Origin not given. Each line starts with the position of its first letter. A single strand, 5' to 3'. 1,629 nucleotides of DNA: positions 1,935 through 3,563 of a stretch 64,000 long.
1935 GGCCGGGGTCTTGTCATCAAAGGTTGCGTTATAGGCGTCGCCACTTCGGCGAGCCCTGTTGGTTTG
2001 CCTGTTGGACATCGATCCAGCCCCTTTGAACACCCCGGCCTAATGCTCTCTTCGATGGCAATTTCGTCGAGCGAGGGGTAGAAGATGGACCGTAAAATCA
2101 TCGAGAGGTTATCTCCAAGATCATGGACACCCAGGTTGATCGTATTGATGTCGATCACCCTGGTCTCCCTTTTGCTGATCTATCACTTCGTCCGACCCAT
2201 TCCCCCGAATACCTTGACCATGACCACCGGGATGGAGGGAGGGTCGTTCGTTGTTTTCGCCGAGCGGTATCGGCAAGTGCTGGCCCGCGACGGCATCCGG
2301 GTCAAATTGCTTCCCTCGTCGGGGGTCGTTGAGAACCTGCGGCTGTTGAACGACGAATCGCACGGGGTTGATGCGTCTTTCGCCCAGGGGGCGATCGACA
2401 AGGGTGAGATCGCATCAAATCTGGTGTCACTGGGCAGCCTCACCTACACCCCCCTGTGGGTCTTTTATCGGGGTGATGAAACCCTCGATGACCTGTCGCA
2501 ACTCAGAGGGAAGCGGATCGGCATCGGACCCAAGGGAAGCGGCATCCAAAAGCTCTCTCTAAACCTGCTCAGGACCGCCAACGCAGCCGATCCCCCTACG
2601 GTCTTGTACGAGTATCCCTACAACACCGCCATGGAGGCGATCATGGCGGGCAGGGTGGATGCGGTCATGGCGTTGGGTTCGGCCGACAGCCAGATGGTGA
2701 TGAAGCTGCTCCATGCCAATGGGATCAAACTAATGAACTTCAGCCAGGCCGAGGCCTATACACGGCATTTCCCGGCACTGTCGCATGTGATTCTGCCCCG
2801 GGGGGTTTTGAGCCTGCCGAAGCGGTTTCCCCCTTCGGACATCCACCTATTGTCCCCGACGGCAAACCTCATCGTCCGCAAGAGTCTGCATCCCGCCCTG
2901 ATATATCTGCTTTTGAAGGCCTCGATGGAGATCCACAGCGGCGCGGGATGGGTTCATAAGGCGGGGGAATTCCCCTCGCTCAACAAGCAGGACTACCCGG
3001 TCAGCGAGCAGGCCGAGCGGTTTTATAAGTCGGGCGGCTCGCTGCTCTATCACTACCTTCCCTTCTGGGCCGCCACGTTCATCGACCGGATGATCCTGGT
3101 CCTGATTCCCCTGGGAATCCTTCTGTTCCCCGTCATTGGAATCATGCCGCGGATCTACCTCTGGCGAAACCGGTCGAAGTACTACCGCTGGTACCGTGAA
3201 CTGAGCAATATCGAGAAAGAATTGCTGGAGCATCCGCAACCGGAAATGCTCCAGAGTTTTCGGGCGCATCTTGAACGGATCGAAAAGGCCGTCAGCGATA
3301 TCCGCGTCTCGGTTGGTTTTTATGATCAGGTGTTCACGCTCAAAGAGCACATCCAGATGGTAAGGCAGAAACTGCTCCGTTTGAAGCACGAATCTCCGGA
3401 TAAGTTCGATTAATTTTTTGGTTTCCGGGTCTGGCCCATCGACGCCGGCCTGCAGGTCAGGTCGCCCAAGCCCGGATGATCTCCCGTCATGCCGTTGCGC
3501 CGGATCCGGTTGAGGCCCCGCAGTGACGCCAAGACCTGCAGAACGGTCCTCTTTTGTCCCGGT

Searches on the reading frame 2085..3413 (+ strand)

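Call 5: search_protein_families(library=pfam, proteins=[window:2085-3413:+])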
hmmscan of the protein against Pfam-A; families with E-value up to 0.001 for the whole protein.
window:2085-3413:+ (442 aa): 2 families
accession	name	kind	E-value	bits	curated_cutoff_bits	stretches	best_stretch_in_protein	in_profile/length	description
PF16868.10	NMT1_3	-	3.5e-19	70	27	1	49-315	4-286/289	NMT1-like family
PF09084.16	NMT1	-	6.6e-05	23.3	20.5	1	69-198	19-148/216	NMT1/THI5 like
